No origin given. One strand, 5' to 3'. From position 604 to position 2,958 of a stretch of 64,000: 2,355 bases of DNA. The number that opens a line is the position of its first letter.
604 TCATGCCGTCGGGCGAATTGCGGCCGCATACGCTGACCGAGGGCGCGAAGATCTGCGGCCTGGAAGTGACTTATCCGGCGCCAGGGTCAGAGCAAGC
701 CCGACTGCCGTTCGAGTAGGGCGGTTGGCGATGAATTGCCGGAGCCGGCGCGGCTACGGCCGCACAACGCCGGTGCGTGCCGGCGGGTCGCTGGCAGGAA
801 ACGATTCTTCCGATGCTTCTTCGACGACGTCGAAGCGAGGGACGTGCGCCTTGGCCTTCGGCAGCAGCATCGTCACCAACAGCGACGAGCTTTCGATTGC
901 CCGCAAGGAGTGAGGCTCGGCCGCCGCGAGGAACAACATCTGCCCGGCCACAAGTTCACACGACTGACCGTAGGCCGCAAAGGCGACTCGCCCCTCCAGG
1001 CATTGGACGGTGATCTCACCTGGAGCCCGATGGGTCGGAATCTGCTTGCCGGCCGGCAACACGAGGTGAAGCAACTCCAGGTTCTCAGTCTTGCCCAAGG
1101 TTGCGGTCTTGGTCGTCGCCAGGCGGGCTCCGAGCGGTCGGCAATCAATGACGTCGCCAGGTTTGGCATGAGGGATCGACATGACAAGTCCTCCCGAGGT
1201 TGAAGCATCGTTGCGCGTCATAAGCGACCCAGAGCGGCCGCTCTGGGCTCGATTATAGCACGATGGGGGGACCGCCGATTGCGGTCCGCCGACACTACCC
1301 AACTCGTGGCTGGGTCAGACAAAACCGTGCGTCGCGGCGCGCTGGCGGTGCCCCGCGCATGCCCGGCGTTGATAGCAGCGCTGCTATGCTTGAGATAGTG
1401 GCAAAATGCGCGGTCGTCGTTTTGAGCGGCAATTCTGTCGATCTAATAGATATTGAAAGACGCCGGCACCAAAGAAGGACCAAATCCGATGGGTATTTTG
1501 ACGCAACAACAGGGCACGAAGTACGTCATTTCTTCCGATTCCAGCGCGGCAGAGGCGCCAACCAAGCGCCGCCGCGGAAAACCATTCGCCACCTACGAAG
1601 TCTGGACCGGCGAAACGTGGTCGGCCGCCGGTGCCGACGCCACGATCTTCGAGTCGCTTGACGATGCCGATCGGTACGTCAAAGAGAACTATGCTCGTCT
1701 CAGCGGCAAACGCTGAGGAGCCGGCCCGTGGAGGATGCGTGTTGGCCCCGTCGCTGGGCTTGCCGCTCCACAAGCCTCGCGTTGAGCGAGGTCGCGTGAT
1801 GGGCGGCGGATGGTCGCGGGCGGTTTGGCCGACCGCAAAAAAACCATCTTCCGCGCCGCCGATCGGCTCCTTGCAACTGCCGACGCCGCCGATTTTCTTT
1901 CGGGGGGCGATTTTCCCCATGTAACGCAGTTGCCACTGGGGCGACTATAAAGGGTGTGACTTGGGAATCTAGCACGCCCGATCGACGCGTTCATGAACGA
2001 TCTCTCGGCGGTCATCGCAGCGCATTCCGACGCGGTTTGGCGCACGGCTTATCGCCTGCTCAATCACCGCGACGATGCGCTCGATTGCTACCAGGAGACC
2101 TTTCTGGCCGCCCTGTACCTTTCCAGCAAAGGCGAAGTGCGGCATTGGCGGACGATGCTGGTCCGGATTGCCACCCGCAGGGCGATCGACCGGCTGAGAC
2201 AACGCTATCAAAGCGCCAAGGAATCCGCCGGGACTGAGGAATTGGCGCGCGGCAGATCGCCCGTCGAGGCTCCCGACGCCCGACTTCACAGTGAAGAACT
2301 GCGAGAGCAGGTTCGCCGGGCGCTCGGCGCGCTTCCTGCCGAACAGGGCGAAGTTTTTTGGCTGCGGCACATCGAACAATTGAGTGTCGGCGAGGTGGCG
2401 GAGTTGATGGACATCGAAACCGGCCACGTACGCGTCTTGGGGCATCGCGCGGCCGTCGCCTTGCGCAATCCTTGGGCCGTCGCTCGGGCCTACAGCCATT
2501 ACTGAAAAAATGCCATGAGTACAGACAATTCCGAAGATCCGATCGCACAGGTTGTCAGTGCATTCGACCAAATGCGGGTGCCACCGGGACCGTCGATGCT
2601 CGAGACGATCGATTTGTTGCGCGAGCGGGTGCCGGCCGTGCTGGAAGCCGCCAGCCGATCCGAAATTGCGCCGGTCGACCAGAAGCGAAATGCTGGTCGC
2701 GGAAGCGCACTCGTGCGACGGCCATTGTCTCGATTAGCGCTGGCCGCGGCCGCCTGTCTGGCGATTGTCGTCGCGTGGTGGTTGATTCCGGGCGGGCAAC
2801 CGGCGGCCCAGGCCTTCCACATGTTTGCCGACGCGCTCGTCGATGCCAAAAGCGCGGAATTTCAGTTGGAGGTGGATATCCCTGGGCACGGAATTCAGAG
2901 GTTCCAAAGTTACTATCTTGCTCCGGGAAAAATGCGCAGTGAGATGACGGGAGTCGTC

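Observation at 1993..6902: ECF sigma/anti-sigma module whose anti-sigma carries two tandem ~330-aa sensor modules, followed by a secreted transglutaminase-like protein; a paralogous single-module pair at 49898..51390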

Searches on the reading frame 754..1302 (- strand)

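Call 83: search_protein_families(library=pfam, proteins=[window:754-1302:-], max_evalue=0.001)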
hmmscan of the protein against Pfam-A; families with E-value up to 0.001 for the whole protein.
window:754-1302:- (182 aa): 1 family
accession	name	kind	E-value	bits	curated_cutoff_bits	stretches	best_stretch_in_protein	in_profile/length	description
PF07883.17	Cupin_2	-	2.2e-06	27.7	27.2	1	80-142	3-65/70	Cupin domain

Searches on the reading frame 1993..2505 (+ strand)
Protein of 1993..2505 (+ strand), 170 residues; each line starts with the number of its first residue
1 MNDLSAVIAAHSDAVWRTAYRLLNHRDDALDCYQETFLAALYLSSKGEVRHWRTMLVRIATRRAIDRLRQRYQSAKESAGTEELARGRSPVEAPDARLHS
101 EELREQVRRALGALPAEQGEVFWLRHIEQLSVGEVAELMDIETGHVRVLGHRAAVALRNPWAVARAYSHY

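Call 3: search_protein_families(library=pfam, proteins=[window:1993-2505:+], max_evalue=0.1)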
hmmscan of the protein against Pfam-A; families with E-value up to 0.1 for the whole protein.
window:1993-2505:+ (170 aa): 4 families
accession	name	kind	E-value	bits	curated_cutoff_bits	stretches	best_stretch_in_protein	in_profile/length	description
PF08281.18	Sigma70_r4_2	-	8.3e-11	41.8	25.7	1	104-154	1-51/54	Sigma-70, region 4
PF04542.20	Sigma70_r2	-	9.6e-10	38.6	24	1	8-71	2-68/71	Sigma-70 region 2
PF04545.22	Sigma70_r4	-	2e-08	34.1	24.1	1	110-158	1-49/50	Sigma-70, region 4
PF17287.7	POTRA_3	-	0.0094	15.8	27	1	102-129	11-37/56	POTRA domain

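Call 4: search_protein_families(library=ncbifam, proteins=[window:1993-2505:+], max_evalue=0.1)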
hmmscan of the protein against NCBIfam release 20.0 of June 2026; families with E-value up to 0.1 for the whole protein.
window:1993-2505:+ (170 aa): 93 families (the best 25 are shown)
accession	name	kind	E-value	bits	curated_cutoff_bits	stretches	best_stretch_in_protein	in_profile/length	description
TIGR02937.1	sigma70-ECF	superfamily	1.5e-23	83.2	42.9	1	4-159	3-163/165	sigma-70 family RNA polymerase sigma factor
NF058625.1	sigma_PG0214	equivalog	3.9e-22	78.8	130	1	7-159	9-159/170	GFO_1088 family ECF-type sigma factor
NF007223.0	PRK09641.1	equivalog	4e-22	79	209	1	5-159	21-182/187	RNA polymerase sigma factor SigW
NF008888.0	PRK11922.1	equivalog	4.2e-21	75.6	204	1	4-159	32-194/231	RNA polymerase sigma factor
TIGR02948.1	SigW_bacill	equivalog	7.7e-20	71.7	243.1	1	6-159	22-182/187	RNA polymerase sigma factor SigW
NF009172.0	PRK12519.1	subfamily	9.7e-19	67.7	222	1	5-159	32-187/194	RNA polymerase sigma factor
NF009166.1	PRK12513.1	equivalog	1.5e-18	67.2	206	1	6-144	26-169/193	RNA polymerase sigma factor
NF007229.0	PRK09647.1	equivalog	1.4e-17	63.8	265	1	6-161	48-202/220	RNA polymerase sigma factor SigE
NF004113.0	PRK05602.1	equivalog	1.7e-17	63.8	208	1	6-159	49-199/211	RNA polymerase sigma factor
TIGR02983.1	SigE-fam_strep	subfamily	2.6e-17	63.2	141.55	1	3-159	7-156/162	SigE family RNA polymerase sigma factor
TIGR02985.1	Sig70_bacteroi1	subfamily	9.3e-16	58.5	126.4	1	10-159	9-160/162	RNA polymerase sigma-70 factor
TIGR02950.1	SigM_subfam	subfamily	5.7e-15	55.5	147.95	1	7-157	5-154/159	RNA polymerase sigma factor, SigM family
NF006550.0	PRK09047.1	equivalog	1.5e-14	53.9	173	1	14-159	24-185/194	RNA polymerase sigma factor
TIGR02952.1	Sig70_famx2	equivalog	1.9e-14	53.9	206.45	1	4-158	13-167/170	ECF subfamily RNA polymerase sigma factor, BldN family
NF008892.0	PRK11924.2-1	equivalog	1.1e-13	51.3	291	1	8-159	22-191/203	RNA polymerase sigma factor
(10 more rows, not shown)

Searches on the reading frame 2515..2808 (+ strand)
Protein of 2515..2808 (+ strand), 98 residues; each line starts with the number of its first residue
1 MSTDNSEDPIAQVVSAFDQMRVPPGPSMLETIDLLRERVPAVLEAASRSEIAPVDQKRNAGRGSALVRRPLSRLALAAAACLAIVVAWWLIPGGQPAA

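Call 34: search_solved_structures(query=A3, max_evalue=10)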
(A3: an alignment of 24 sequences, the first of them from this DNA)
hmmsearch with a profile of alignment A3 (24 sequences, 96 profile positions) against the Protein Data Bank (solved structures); distinct sequences matched with E-value up to 10: 6.
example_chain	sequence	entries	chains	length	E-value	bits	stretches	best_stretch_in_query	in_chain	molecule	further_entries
9nyi_A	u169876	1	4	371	1.1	13.1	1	41-88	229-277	Structure of HalA in complex with oligodeoxyadenylate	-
1wy8_A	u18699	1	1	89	1.8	12.4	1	18-52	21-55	Np95-like ring finger protein, isoform a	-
9goe_A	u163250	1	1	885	7.6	10.4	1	53-92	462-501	Phosphatidylglycerol lysyltransferase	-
9j8q_A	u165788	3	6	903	7.8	10.4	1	53-92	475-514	Phosphatidylglycerol lysyltransferase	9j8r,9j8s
9w50_A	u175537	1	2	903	7.8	10.4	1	53-92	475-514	Phosphatidylglycerol lysyltransferase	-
9w51_A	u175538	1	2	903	7.8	10.4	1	53-92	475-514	Phosphatidylglycerol lysyltransferase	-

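Call 71: search_protein_families(library=ncbifam, alignment_id=A3, max_evalue=1)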
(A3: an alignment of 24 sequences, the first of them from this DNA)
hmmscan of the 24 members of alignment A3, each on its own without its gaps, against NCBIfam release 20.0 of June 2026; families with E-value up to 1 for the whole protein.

A. member 1, seq(98 aa): 2 families
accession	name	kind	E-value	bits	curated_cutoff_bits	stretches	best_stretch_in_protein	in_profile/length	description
NF052375.1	antisigma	equivalog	0.018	15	100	1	36-91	47-104/217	anti-sigma factor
NF038083.1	CU044_5270_fam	subfamily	0.13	12.1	100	1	43-96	16-56/284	CU044_5270 family protein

B. families by the number of members that match (of 24 scanned): 7 families
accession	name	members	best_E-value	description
NF038083.1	CU044_5270_fam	8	0.0053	CU044_5270 family protein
NF052375.1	antisigma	5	0.00043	anti-sigma factor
NF008528.1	PRK11463.1-2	5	0.016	FxsA family membrane protein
TIGR03349.1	IV_VI_DotU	2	0.022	DotU/TssL family secretion system protein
NF006682.0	PRK09229.1-3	1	0.016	formimidoylglutamate deiminase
TIGR02022.1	hutF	1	0.085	formimidoylglutamate deiminase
NF045474.1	Opp2C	1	0.12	nickel transporter permease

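Call 72: search_protein_families(library=pfam, alignment_id=A3, max_evalue=1)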
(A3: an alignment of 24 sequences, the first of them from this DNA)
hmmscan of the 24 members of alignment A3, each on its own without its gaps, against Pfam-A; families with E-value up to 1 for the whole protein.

A. member 1, seq(98 aa): 0 families

B. families by the number of members that match (of 24 scanned): 15 families
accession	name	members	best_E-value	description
PF09850.14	DotU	9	0.0025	Type VI secretion system protein DotU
PF11239.13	DUF3040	2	0.0011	Protein of unknown function (DUF3040)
PF18225.7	AbfS_sensor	2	0.025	Sensor histidine kinase (AbfS) sensor domain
PF04186.18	FxsA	1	0.014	FxsA cytoplasmic membrane protein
PF21325.3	SHPRH_helical-1st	1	0.017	E3 ubiquitin-protein ligase SHPRH, first helical domain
PF15354.11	KAAG1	1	0.037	Kidney-associated antigen 1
PF17937.6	TetR_C_28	1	0.056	Tetracyclin repressor-like, C-terminal domain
PF08134.16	cIII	1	0.061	cIII protein family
PF20358.3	DUF6653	1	0.066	Family of unknown function (DUF6653)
PF01006.25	HCV_NS4a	1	0.1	Hepatitis C virus non-structural protein NS4a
PF05893.19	LuxC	1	0.13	Acyl-CoA reductase (LuxC)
PF20772.2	TACO1_YebC_N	1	0.15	TACO1/YebC protein N-terminal domain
PF03620.19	IBV_3C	1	0.17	IBV 3C protein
PF12434.13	Malate_DH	1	0.24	Malate dehydrogenase enzyme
PF12785.12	VESA1_N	1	0.25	Variant erythrocyte surface antigen-1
